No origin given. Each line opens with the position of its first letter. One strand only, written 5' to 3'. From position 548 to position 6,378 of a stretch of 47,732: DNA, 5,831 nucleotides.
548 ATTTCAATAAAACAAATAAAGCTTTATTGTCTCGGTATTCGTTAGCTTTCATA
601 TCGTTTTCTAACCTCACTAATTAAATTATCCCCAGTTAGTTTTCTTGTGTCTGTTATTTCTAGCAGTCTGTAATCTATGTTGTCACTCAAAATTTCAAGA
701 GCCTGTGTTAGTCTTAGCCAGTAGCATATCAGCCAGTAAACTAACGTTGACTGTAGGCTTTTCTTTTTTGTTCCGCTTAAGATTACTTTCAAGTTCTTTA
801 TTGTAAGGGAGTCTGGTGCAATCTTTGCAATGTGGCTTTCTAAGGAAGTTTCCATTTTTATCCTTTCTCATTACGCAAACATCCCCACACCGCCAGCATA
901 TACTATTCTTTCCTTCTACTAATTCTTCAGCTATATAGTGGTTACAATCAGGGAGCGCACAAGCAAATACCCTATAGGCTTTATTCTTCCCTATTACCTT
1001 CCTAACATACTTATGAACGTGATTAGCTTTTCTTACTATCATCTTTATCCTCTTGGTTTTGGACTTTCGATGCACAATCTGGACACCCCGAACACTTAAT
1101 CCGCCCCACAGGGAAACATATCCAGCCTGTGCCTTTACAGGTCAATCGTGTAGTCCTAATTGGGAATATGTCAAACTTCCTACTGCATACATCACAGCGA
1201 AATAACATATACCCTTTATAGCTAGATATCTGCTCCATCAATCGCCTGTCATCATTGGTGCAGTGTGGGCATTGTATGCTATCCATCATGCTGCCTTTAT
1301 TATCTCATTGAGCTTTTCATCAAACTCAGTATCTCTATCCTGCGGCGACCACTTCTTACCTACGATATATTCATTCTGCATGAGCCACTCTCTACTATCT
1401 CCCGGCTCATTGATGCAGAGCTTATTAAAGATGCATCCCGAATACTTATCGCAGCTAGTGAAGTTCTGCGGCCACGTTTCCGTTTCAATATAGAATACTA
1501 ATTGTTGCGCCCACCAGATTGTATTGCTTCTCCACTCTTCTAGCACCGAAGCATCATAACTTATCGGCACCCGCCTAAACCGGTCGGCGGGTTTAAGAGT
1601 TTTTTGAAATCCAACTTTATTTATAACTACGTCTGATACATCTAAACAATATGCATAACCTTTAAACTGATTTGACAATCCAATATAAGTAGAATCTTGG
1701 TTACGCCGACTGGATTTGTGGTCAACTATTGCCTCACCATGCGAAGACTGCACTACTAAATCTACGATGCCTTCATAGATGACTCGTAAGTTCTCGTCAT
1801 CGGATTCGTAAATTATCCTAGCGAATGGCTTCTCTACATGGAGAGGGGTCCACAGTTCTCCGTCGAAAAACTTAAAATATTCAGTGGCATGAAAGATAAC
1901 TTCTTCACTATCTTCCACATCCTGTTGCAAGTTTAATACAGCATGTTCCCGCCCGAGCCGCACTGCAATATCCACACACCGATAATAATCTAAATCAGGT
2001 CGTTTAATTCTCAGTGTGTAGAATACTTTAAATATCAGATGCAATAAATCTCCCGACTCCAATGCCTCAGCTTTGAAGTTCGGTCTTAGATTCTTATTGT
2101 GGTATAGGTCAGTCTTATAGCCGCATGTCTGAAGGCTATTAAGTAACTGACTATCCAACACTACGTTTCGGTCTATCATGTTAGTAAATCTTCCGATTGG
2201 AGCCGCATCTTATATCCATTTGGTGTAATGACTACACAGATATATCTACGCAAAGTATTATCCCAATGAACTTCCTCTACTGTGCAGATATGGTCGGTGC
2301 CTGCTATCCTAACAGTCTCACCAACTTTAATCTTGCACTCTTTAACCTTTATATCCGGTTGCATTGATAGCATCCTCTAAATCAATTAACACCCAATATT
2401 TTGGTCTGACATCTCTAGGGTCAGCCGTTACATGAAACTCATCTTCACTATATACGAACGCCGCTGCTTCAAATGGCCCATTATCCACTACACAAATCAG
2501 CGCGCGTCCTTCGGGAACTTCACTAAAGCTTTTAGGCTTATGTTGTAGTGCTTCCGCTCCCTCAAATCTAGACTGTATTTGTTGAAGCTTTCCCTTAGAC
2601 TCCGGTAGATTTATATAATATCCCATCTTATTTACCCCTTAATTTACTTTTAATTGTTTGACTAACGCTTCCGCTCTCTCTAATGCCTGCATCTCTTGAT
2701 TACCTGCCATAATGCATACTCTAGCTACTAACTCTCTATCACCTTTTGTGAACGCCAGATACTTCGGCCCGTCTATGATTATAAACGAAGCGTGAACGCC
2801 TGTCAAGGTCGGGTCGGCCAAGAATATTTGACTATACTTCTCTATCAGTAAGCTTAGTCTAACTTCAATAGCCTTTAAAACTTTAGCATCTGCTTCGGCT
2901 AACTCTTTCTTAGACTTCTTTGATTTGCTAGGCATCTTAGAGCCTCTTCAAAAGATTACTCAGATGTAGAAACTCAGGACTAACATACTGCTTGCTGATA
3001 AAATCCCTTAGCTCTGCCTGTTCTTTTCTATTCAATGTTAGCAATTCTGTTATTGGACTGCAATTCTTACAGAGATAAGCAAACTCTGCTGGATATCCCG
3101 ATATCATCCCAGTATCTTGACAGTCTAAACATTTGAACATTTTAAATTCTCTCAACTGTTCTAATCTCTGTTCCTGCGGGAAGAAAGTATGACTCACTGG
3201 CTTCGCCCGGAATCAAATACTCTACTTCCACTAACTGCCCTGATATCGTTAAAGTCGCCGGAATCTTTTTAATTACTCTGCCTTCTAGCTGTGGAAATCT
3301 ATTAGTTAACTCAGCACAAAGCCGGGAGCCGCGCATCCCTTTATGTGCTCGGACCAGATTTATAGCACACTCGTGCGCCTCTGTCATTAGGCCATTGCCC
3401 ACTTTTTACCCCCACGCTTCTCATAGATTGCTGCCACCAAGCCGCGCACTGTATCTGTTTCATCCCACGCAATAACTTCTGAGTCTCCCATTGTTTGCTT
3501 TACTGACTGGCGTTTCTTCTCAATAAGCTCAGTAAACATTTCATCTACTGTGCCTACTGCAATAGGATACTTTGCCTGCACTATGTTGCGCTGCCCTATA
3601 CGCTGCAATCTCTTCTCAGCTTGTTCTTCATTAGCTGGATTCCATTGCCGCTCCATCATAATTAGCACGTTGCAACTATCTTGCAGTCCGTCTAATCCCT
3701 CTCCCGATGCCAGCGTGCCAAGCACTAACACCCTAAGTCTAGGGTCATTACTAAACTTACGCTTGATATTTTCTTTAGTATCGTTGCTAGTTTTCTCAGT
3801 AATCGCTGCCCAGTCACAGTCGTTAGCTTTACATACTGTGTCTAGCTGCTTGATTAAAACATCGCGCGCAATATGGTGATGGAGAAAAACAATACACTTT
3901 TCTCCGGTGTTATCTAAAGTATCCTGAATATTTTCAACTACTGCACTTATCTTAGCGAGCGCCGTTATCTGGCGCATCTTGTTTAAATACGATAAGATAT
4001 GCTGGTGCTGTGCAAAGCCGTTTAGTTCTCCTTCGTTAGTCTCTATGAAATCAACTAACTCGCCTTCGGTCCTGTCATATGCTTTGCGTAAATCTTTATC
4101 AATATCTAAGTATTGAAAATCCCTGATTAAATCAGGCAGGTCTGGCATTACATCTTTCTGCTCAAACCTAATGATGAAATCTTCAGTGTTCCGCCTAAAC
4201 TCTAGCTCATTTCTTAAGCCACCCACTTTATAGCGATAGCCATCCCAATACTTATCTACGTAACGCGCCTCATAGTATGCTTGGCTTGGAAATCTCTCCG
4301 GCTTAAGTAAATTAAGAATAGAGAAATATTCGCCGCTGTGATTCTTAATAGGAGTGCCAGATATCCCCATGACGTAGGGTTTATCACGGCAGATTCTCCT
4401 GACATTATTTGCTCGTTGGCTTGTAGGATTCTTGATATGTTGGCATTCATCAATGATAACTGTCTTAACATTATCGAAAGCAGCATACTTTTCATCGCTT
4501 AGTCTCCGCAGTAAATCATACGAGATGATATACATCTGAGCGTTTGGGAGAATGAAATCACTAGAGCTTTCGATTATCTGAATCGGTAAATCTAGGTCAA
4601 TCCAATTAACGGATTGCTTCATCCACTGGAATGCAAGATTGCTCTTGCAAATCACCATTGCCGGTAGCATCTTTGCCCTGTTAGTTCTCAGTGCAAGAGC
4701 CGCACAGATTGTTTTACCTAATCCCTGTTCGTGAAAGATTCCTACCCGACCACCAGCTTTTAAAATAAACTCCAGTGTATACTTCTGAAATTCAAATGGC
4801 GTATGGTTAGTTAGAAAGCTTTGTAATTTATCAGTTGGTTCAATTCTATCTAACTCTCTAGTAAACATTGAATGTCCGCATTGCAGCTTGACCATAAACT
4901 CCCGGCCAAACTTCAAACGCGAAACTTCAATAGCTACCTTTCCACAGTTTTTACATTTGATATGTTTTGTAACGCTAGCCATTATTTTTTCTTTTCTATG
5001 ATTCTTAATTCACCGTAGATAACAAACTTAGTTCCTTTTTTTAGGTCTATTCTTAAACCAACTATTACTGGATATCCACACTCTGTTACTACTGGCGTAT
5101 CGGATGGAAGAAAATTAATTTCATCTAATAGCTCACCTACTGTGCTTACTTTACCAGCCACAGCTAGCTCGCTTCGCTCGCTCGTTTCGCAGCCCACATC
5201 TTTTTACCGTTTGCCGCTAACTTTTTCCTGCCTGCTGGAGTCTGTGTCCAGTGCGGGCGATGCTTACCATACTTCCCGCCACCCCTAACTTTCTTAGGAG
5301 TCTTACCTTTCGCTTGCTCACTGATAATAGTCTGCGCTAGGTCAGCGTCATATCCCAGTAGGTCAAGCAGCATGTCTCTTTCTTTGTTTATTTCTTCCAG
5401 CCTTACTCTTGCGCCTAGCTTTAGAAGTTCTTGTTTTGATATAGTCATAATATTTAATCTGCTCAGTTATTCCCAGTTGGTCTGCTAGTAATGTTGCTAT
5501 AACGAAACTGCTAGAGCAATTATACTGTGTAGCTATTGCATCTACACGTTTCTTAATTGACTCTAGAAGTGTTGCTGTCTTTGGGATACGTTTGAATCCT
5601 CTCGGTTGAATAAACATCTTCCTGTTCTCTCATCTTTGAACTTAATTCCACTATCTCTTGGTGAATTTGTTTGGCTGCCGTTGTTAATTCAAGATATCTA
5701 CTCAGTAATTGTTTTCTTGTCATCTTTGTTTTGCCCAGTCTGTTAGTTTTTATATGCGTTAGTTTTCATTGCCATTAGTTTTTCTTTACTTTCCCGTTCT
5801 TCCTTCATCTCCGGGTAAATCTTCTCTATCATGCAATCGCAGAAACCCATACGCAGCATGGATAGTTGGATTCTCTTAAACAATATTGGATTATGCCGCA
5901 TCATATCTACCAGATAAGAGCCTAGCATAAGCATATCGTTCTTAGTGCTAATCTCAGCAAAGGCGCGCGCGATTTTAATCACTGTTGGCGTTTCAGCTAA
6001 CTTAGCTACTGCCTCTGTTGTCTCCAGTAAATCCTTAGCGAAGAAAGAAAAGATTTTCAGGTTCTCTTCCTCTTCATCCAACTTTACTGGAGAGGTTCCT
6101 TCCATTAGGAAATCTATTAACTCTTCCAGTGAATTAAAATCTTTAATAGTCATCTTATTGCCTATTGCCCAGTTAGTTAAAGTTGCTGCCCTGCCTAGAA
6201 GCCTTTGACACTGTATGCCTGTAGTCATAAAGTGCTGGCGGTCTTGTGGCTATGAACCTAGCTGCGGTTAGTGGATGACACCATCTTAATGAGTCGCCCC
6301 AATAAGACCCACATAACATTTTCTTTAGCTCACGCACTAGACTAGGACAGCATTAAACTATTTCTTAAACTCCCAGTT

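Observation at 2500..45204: Strong, specific over-representation of the palindrome GCGCGC across the genome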

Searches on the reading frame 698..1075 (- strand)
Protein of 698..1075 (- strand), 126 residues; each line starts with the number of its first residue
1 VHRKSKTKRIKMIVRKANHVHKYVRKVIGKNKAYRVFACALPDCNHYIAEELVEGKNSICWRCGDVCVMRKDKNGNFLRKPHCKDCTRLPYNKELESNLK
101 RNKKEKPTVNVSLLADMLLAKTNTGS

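Call 24: search_protein_families(library=pfam, alignment_id=A1, max_evalue=0.001)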
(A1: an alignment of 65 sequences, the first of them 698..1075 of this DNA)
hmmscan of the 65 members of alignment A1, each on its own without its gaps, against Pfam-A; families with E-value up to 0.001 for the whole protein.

A. member 1, window:698-1075:- (126 aa): 0 families

B. families by the number of members that match (of 65 scanned): 20 families
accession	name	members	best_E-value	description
PF23822.1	DUF7192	1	1.2e-32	Domain of unknown function (DUF7192)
PF03167.25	UDG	1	4e-27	Uracil DNA glycosylase superfamily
PF00176.29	SNF2-rel_dom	1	9.4e-25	SNF2-related domain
PF11195.14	Tad2-like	1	8.8e-24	Thoeris anti-defense 2-like domain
PF07484.17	Collar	1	2.8e-18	Phage Tail Collar Domain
PF00476.26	DNA_pol_A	1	1.2e-16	DNA polymerase family A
PF07728.20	AAA_5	1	6.1e-13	AAA domain (dynein-related subfamily)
PF03237.21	Terminase_6N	1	1.2e-09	Terminase large subunit, T4likevirus-type, N-terminal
PF12705.13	PDDEXK_1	1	3.9e-09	PD-(D/E)XK nuclease superfamily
PF24729.2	Acb2_Tad1_hairpin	1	6.8e-09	Acb2/Tad1, hairpin domain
PF00271.37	Helicase_C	1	1.7e-08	Helicase conserved C-terminal domain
PF00270.35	DEAD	1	2.6e-08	DEAD/DEAH box helicase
PF04851.21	ResIII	1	6.1e-08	Type III restriction enzyme, res subunit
PF00004.35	AAA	1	1.4e-07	ATPase family associated with various cellular activities (AAA)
PF01612.26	DNA_pol_A_exo1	1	2.4e-07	3'-5' exonuclease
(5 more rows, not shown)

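Call 25: search_protein_families(library=phrogs, alignment_id=A1, max_evalue=0.00001)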
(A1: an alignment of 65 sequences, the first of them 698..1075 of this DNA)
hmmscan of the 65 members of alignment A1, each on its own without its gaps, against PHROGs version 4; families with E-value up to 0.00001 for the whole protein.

A. member 1, window:698-1075:- (126 aa): 0 families

B. families by the number of members that match (of 65 scanned): 35 families (the first 25 are shown)
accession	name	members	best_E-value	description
phrog_62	-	1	3.9e-85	DNA helicase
phrog_17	-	1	1.8e-57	DNA polymerase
phrog_249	-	1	2.8e-43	porphyrin biosynthesis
phrog_979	-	1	5.3e-43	terminase large subunit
phrog_1909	-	1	3.3e-36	-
phrog_14296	-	1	3.7e-21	DNA primase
phrog_29996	-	1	4.1e-21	-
phrog_9116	-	1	6.3e-21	tail protein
phrog_2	-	1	8.8e-21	terminase large subunit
phrog_19618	-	1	1.3e-20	tail collar protein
phrog_1048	-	1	2.2e-20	-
phrog_1218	-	1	2.9e-19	exonuclease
phrog_872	-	1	3.4e-17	-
phrog_16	-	1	1.2e-16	DNA helicase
phrog_25747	-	1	1.3e-15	tail fiber protein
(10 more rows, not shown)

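Call 67: search_protein_families(library=ncbifam, alignment_id=A1, max_evalue=0.01)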
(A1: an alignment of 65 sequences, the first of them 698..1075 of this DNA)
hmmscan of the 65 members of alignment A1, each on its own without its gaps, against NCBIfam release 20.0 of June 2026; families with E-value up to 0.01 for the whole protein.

A. member 1, window:698-1075:- (126 aa): 0 families

B. families by the number of members that match (of 65 scanned): 35 families (the first 25 are shown)
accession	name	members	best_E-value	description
TIGR00758.1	UDG_fam4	1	1.1e-33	uracil-DNA glycosylase, family 4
NF040953.1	Arch_udg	1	1.2e-33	type-4 uracil-DNA glycosylase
NF004397.1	PRK05755.1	1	9.5e-32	DNA polymerase I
TIGR03914.1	UDG_fam_dom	1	3.7e-31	UdgX family uracil-DNA binding protein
NF058637.1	helic_SCO1167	1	4e-29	SCO1167/SCO6262 family helicase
NF053675.1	pilus_reg_Snf2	1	8.5e-29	pilus expression-regulating Snf2 family helicase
NF038317.1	DISARM_DrmD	1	1.3e-23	DISARM system SNF2-like helicase DrmD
TIGR00593.1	pola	1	2.1e-23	DNA polymerase I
NF058597.1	CoaZ_rpt_PGGG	1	5.3e-22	choice-of-anchor Z repeating domain-containing protein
NF041062.1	DpdE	1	2.8e-16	protein DpdE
NF041790.1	anti-phage_ZorD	1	4.5e-15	type I Zorya anti-phage system protein ZorD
NF003426.0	PRK04914.1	1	1.1e-13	RNA polymerase-associated protein RapA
NF038380.1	phage_DpoZ_1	1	3.3e-12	aminoadenine-incorporating DNA polymerase DpoZ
NF038318.1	DISARM_DrmD_b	1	1.8e-11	DISARM system SNF2-like helicase DrmD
NF011539.0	PRK14975.1-3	1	1.1e-09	bifunctional 3'-5' exonuclease/DNA polymerase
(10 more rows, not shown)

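Call 88: search_protein_families(library=padloc, alignment_id=A1, max_evalue=0.01)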
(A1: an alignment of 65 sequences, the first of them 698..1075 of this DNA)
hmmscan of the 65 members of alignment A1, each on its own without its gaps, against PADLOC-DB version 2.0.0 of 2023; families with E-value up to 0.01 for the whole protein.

A. member 1, window:698-1075:- (126 aa): 0 families

B. families by the number of members that match (of 65 scanned): 43 families (the first 25 are shown)
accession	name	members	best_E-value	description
PDLC00629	ZorD1|ZorD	1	6.6e-34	"SWI2/SNF2 helicase, Mrr-like nuclease"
PDLC00633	ZorD1|ZorD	1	3.9e-33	"SWI2/SNF2 helicase, Mrr-like nuclease"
PDLC00631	ZorD1|ZorD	1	1.1e-29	"SWI2/SNF2 helicase, Mrr-like nuclease"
PDLC02845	DpdE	1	4.9e-26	DpdE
PDLC02850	DpdE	1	4.1e-24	DpdE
PDLC00627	ZorD1|ZorD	1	2.1e-23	"SWI2/SNF2 helicase, Mrr-like nuclease"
PDLC00628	ZorD1|ZorD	1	8.7e-23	"SWI2/SNF2 helicase, Mrr-like nuclease"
PDLC00634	ZorD1|ZorD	1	1e-21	"SWI2/SNF2 helicase, Mrr-like nuclease"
PDLC02849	DpdE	1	9e-21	DpdE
PDLC02627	DrmD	1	2.9e-20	DrmD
PDLC00632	ZorD1|ZorD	1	1.4e-19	"SWI2/SNF2 helicase, Mrr-like nuclease"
PDLC02852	DpdE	1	8.5e-19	DpdE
PDLC02621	DrmD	1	1e-18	DrmD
PDLC02623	DrmD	1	9.1e-18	DrmD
PDLC02842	DpdE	1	1.5e-17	DpdE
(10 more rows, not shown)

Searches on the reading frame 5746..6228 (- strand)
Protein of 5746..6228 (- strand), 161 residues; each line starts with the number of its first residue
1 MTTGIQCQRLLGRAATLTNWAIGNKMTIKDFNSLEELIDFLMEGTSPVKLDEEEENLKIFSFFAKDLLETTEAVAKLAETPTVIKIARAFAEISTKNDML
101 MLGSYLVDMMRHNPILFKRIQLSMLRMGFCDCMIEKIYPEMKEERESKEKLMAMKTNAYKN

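Call 76: search_protein_families(library=phrogs, proteins=[window:5746-6228:-], max_evalue=0.001)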
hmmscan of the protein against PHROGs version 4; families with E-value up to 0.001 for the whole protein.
window:5746-6228:- (161 aa): 0 families
